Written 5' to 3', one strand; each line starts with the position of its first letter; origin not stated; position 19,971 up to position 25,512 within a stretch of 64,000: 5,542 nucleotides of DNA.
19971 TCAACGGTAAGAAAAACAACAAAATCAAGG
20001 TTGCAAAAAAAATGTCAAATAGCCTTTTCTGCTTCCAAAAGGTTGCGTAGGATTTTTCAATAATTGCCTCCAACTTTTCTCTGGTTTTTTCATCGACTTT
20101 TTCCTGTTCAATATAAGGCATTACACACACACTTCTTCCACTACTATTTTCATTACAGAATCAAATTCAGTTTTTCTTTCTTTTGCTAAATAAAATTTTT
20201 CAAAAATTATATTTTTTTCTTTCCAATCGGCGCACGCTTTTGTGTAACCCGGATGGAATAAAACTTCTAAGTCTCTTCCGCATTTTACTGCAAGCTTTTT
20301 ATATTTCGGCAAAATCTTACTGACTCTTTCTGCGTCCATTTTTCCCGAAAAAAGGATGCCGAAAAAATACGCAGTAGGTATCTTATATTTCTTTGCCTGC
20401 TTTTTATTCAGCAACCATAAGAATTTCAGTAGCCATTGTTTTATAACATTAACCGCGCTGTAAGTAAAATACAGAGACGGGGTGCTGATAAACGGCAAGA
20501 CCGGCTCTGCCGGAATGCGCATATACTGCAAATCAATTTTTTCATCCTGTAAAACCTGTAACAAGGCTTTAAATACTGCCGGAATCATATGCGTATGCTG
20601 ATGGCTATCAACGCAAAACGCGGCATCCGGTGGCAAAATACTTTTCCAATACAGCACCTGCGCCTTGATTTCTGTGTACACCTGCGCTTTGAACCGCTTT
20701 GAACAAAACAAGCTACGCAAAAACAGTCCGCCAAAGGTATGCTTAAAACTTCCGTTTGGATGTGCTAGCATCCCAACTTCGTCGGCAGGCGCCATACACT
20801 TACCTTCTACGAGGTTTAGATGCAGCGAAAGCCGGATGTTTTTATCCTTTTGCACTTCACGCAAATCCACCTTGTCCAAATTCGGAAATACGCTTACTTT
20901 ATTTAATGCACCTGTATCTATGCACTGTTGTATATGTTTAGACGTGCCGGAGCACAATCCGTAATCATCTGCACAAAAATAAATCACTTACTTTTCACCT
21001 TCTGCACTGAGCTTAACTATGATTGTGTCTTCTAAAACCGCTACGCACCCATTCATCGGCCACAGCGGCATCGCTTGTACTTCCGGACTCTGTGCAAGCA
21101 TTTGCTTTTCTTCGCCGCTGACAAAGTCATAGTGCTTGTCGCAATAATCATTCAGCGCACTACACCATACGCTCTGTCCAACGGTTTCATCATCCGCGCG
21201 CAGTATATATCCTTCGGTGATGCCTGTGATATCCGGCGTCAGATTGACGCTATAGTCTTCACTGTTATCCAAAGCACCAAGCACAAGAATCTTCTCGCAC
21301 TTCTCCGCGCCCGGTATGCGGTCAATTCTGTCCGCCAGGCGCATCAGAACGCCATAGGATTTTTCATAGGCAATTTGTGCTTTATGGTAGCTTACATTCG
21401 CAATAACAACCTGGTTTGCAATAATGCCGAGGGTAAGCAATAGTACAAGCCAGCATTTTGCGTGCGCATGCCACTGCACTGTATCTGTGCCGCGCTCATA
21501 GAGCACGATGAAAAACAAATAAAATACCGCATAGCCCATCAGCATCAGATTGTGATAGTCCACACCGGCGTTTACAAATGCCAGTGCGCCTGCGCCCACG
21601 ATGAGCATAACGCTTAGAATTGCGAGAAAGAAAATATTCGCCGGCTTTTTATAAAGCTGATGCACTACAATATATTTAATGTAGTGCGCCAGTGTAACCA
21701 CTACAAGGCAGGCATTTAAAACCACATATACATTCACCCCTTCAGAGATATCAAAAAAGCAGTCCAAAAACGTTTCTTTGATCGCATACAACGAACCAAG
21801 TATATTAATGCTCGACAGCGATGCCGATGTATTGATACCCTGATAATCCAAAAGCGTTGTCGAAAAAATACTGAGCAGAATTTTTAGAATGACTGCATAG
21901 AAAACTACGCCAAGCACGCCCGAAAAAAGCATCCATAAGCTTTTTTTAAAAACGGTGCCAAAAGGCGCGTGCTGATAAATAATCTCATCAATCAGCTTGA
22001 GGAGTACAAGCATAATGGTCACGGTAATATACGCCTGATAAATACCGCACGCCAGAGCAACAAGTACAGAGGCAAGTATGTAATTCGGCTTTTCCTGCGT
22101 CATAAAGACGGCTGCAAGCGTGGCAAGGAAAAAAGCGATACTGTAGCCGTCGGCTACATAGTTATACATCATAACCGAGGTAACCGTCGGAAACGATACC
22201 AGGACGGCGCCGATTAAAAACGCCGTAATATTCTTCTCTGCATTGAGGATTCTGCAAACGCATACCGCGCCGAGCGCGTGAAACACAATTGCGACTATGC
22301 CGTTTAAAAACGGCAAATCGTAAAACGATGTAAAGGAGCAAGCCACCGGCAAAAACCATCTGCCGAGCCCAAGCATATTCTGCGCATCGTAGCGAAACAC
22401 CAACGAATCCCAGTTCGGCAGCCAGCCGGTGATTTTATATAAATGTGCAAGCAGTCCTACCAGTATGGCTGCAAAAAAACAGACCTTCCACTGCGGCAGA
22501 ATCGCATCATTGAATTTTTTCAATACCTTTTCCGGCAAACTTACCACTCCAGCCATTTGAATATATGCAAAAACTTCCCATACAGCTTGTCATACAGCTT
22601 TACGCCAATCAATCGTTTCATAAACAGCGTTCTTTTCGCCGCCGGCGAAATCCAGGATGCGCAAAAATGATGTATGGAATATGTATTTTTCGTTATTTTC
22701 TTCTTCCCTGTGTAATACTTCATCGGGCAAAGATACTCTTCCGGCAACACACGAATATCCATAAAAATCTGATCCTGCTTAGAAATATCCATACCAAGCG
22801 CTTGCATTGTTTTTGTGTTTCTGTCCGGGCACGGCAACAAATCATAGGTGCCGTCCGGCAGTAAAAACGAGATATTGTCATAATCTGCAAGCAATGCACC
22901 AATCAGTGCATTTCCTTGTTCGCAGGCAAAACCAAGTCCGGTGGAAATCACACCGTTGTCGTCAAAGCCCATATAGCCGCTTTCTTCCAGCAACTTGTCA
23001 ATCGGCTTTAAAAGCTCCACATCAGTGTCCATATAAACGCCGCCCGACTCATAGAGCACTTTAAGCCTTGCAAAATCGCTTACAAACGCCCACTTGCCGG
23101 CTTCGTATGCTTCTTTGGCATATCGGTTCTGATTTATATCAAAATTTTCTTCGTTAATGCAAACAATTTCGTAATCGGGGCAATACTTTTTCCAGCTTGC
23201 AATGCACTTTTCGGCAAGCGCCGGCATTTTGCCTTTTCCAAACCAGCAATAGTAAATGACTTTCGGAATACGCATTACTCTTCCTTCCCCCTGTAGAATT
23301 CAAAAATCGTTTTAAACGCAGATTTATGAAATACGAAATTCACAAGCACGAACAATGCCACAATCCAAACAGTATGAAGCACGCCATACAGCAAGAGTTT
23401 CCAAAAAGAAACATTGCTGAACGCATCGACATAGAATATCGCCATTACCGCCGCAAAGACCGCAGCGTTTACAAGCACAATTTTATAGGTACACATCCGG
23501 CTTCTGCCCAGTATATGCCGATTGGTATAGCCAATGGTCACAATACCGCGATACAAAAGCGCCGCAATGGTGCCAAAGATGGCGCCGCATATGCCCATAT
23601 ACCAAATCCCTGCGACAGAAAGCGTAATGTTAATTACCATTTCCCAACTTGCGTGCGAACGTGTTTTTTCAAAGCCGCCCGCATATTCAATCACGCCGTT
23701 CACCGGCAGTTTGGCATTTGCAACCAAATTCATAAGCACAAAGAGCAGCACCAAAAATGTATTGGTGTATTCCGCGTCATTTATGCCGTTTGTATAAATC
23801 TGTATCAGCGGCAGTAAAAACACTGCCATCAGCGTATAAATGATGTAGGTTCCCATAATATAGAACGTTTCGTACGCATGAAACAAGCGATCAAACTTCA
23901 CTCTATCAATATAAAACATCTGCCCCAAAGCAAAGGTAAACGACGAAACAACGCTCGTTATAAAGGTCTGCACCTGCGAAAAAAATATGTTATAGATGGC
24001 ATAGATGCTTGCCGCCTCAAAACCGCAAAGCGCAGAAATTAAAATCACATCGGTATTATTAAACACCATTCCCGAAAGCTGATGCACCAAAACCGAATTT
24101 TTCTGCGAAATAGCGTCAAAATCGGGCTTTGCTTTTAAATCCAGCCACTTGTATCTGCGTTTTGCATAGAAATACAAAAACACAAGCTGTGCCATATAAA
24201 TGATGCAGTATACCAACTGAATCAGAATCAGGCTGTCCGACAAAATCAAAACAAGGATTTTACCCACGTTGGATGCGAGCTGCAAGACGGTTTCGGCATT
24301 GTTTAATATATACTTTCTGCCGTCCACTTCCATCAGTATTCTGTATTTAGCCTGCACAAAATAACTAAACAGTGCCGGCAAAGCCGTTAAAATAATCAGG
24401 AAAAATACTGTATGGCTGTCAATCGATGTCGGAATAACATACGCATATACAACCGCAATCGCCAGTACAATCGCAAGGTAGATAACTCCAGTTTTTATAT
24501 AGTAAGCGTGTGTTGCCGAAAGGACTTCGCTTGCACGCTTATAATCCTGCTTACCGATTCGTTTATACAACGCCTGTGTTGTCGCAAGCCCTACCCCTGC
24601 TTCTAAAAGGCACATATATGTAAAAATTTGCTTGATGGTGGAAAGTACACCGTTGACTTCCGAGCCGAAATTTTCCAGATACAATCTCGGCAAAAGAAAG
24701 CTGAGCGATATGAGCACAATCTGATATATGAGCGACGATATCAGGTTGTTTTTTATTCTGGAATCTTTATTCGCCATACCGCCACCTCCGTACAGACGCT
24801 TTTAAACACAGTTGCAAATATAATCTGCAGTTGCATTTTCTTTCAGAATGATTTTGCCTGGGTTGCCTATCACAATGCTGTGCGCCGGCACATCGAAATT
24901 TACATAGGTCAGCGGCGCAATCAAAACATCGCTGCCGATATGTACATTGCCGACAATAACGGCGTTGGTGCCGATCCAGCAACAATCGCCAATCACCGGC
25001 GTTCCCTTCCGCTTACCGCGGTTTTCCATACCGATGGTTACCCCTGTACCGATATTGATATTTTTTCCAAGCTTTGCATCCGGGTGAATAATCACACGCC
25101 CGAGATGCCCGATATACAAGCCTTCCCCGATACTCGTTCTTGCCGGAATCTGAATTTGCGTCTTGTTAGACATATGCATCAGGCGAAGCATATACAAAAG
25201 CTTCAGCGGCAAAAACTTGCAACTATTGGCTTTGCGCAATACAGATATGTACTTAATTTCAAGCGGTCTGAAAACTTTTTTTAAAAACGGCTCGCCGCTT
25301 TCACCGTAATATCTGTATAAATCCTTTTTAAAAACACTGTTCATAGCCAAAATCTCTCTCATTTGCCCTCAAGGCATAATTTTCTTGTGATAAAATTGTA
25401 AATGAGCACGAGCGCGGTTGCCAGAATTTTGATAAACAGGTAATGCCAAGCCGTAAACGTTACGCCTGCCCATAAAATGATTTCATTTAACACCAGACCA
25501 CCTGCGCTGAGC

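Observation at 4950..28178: A ~23-kb Wzx/Wzy exopolysaccharide locus interspersed with four c-di-GMP signalling proteins and lacking the usual Gram-positive control genes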

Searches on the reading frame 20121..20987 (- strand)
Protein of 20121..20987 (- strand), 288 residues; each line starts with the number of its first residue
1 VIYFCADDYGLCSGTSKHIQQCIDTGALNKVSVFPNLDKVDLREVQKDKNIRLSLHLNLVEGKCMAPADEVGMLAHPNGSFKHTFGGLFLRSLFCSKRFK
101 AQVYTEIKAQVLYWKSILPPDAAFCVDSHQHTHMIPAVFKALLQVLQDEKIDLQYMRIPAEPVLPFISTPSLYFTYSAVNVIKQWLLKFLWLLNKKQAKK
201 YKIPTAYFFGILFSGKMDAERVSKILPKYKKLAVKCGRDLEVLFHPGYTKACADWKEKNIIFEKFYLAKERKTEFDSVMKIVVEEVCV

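Call 3: search_protein_families(library=pfam, proteins=[window:20121-20987:-], max_evalue=0.01)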
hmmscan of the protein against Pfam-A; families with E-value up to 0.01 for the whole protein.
window:20121-20987:- (288 aa): 1 family
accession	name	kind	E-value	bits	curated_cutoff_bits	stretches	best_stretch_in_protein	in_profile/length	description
PF04794.17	YdjC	-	4.5e-35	122.2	29.7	1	2-280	2-257/266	YdjC-like protein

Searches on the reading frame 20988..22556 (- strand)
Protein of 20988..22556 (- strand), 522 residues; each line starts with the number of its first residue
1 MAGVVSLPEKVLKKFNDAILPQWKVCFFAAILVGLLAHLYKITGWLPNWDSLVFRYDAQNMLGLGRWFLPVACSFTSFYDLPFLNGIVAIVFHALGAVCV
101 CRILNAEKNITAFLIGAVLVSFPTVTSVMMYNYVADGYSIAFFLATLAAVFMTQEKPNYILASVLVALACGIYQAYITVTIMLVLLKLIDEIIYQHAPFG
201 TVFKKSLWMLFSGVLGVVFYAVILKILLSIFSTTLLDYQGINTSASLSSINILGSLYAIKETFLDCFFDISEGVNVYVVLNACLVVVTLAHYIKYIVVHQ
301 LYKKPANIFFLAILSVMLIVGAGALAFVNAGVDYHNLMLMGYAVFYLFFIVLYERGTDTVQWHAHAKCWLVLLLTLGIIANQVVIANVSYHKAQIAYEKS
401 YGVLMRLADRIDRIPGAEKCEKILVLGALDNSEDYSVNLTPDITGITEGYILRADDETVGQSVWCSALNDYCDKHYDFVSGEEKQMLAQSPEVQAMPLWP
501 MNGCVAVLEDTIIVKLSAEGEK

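Call 3: search_protein_families(library=pfam, proteins=[window:20988-22556:-], max_evalue=0.01)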
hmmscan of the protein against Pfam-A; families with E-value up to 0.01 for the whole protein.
window:20988-22556:- (522 aa): 2 families
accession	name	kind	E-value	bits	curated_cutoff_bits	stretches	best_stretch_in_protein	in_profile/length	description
PF14264.12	Glucos_trans_II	-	1.9e-41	142.7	30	1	43-347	5-312/317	Glucosyl transferase GtrII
PF13998.11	MgrB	-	0.0082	16.5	27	0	464-481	2-19/29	MgrB protein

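Call 5: search_protein_families(library=ncbifam, proteins=[window:20988-22556:-], max_evalue=0.01)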
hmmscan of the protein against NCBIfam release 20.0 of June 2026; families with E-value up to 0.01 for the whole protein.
window:20988-22556:- (522 aa): 0 families

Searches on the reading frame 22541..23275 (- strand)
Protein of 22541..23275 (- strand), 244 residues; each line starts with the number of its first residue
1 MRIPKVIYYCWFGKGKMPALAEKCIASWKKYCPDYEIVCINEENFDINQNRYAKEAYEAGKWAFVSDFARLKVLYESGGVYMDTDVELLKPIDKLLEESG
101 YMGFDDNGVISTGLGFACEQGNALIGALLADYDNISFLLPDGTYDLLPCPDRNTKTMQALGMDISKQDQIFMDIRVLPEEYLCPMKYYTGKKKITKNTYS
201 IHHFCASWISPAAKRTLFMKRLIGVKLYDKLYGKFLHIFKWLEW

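Call 3: search_protein_families(library=pfam, proteins=[window:22541-23275:-], max_evalue=0.01)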
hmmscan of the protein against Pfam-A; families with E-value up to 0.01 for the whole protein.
window:22541-23275:- (244 aa): 3 families
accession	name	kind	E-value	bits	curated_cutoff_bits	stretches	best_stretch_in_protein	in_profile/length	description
PF04488.21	Gly_transf_sug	-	8.4e-18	65.3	23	1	21-98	4-89/93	Glycosyltransferase sugar-binding region containing DXD motif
PF05704.18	Caps_synth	-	1.9e-13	50.9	24.5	1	4-103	47-151/278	Capsular polysaccharide synthesis protein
PF12919.13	TcdA_TcdB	-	1.9e-07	31.2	23.6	1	48-96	156-202/382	TcdA/TcdB catalytic glycosyltransferase domain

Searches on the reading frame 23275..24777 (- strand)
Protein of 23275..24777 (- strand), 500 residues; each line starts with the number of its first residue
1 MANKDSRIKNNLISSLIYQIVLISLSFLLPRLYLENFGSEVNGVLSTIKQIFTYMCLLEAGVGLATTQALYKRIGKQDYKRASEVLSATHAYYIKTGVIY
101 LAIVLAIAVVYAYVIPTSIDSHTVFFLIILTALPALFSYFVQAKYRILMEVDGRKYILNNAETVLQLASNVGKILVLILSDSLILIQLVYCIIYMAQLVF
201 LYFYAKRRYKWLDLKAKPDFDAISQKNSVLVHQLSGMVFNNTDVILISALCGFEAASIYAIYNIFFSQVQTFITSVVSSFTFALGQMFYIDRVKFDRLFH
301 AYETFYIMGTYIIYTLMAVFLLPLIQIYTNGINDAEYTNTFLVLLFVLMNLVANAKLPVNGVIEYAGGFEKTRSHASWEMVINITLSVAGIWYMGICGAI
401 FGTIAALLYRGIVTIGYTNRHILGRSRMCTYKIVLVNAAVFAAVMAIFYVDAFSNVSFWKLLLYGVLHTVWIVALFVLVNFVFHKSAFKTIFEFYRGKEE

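Call 3: search_protein_families(library=pfam, proteins=[window:23275-24777:-], max_evalue=0.01)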
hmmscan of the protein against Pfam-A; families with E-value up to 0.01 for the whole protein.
window:23275-24777:- (500 aa): 0 families

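Call 5: search_protein_families(library=ncbifam, proteins=[window:23275-24777:-], max_evalue=0.01)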
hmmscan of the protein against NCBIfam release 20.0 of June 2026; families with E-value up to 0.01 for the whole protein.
window:23275-24777:- (500 aa): 0 families

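Call 18: search_protein_families(library=pfam, proteins=[window:23275-24777:-], max_evalue=10)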
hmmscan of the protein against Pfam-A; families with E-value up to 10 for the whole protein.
window:23275-24777:- (500 aa): 1 family
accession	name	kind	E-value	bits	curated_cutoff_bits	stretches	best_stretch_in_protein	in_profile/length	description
PF15168.11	TRIQK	-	0.024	15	27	1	71-115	17-63/79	Triple QxxK/R motif-containing protein family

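Call 53: search_solved_structures(query=A4, max_evalue=10, show_alignments=0)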
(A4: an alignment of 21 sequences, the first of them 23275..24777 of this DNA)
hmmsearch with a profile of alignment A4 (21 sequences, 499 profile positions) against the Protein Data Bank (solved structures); distinct sequences matched with E-value up to 10: 0.

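Call 68: find_homologous_proteins(query=window:23275-24777:-, max_evalue=0.001)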
Query window:23275-24777:- (500 aa): 1060 proteins with E <= 0.001 among 8000 candidates; the best 120 are listed.
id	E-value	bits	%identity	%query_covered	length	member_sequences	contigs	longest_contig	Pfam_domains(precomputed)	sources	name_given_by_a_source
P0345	4.7e-262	888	81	100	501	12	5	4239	-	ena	-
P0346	8.0e-262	888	81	100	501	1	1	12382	-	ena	-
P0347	7.5e-261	884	81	100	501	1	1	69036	-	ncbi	-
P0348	3.5e-260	882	82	100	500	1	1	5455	-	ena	-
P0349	5.1e-260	882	80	100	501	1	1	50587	-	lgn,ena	-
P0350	5.8e-260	881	81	100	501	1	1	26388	-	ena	-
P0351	7.3e-260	881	80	100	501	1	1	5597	-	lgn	-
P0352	1.2e-259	880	80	100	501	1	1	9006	-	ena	-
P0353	1.9e-259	880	81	100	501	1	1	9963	-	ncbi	-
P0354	4.6e-259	878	81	99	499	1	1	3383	-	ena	-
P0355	1.1e-258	877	81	100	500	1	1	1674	-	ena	-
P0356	1.2e-258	877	81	100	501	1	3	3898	-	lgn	-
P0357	3.5e-258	876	80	100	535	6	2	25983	-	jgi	-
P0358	4.6e-258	875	80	100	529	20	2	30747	-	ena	-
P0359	1.0e-257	874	80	100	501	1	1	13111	-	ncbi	-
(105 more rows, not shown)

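Call 77: predict_structure(alignment_id=A5)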
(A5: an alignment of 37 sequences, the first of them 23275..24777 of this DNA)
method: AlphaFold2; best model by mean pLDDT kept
length: 500 residues; sequences in the alignment: 37
mean_pLDDT: 62.6   pTM: 0.67
mean pLDDT of the five models: 62.6, 62.0, 57.1, 55.5, 54.3
residues with pLDDT >= 90: 24; 70-90: 156; 50-70: 158; < 50: 162
segments of 3 or more residues with pLDDT < 50: 1-69, 147-238
pLDDT, mean of each block of 10 residues (from residue 1): 40 43 36 34 38 41 45 52 59 65 67 61 67 56 51 39 43 43 43 47 40 33 39 46 62 65 68 62 64 81 88 87 72 64 86 74 63 69 81 82 85 83 82 92 81 72 84 92 89 75
secondary structure, 60 per line:
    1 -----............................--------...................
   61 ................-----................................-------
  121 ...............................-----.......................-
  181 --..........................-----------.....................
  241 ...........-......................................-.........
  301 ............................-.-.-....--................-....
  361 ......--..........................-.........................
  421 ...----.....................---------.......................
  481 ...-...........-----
elements in order: H6-33 H42-76 H82-113 H121-151 H157-179 H183-208 H220-251 H253-290 H292-328 H334-337 H340-355 H357-366 H369-394 H396-423 H428-448 H458-483 H485-495

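Call 79: fold_search(model_id=the predicted structure, library=pdb)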
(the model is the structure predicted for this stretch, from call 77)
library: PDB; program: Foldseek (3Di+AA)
matches with E <= 10: 263; with E <= 0.001: 28
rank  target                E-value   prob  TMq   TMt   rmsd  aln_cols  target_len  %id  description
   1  6nc6_A                4.7e-06  1.00  0.40  0.43  15.5       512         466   16  Lipid II flippase MurJ, inward closed conformation (released 2019-04-17)
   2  6nc6_B                1.1e-05  1.00  0.40  0.42  15.7       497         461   15  Lipid II flippase MurJ, inward closed conformation (released 2019-04-17)
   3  6nc8                  1.3e-05  1.00  0.43  0.45  15.2       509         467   12  Lipid II flippase MurJ, inward occluded conformation (released 2019-04-17)
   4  6nc9                  1.4e-05  1.00  0.42  0.43  14.9       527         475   14  Lipid II flippase MurJ, outward-facing conformation (released 2019-04-17)
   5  6ids                  1.9e-05  1.00  0.34  0.38  15.8       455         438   16  Crystal structure of Vibrio cholerae MATE transporter VcmN D35N mutant (released 2019-01-16)
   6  6idp                  3.0e-05  1.00  0.36  0.40  16.5       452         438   15  Crystal structure of Vibrio cholerae MATE transporter VcmN in the straight form (released 2019-01-16)
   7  5t77                  4.1e-05  1.00  0.36  0.38  16.8       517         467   14  Crystal structure of the MOP flippase MurJ (released 2016-12-28)
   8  9nu5_A                7.7e-05  1.00  0.43  0.43  14.9       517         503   12  Structure of MurJ in complex with single gene lysis protein from phage PP7 (released 2026-02-11)
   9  9r1g_A                1.1e-04  1.00  0.37  0.38  22.2       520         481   13  Cryo-EM structure of human MATE1 (released 2025-11-05)
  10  6nc7_A                1.3e-04  1.00  0.35  0.36  16.8       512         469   14  Lipid II flippase MurJ, inward open conformation (released 2019-04-17)
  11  9g9n_A                1.8e-04  1.00  0.34  0.40  15.9       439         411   10  Lipid III flippase WzxE with NB10 and NB7 nanobodies in inward-facing conformation - crystal 1 (released 2025-01-22)
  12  6nc7_B                2.0e-04  1.00  0.39  0.42  15.7       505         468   15  Lipid II flippase MurJ, inward open conformation (released 2019-04-17)
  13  9g9p_A                2.6e-04  1.00  0.28  0.33  17.3       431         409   12  Lipid III flippase WzxE with NB10 and NB7 nanobodies in inward-facing conformation - crystal 2 (released 2025-01-22)
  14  9g95_A                2.7e-04  1.00  0.34  0.40  15.7       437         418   11  Lipid III flippase WzxE with NB10 nanobody in outward-facing conformation at 2.7552 A (released 2025-01-22)
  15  3w4t                  3.2e-04  1.00  0.36  0.40  15.8       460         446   13  Crystal structure of MATE P26A mutant (released 2013-04-03)
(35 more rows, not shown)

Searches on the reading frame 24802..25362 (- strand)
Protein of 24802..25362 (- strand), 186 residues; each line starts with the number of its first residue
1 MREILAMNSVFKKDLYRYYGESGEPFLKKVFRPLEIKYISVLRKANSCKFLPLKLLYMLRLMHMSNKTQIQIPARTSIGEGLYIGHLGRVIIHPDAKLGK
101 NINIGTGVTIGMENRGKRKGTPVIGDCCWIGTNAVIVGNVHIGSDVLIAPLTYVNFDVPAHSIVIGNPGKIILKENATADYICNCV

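Call 3: search_protein_families(library=pfam, proteins=[window:24802-25362:-], max_evalue=0.01)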
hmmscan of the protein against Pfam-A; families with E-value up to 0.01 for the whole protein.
window:24802-25362:- (186 aa): 2 families
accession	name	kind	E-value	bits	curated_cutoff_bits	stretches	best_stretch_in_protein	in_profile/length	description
PF00132.30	Hexapep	-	4.8e-11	42.3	27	2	122-154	2-34/36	Bacterial transferase hexapeptide (six repeats)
PF25084.1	LbH_EIF2B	-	0.0002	21.7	54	1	89-167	9-83/105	EIF2B subunit epsilon LbH domain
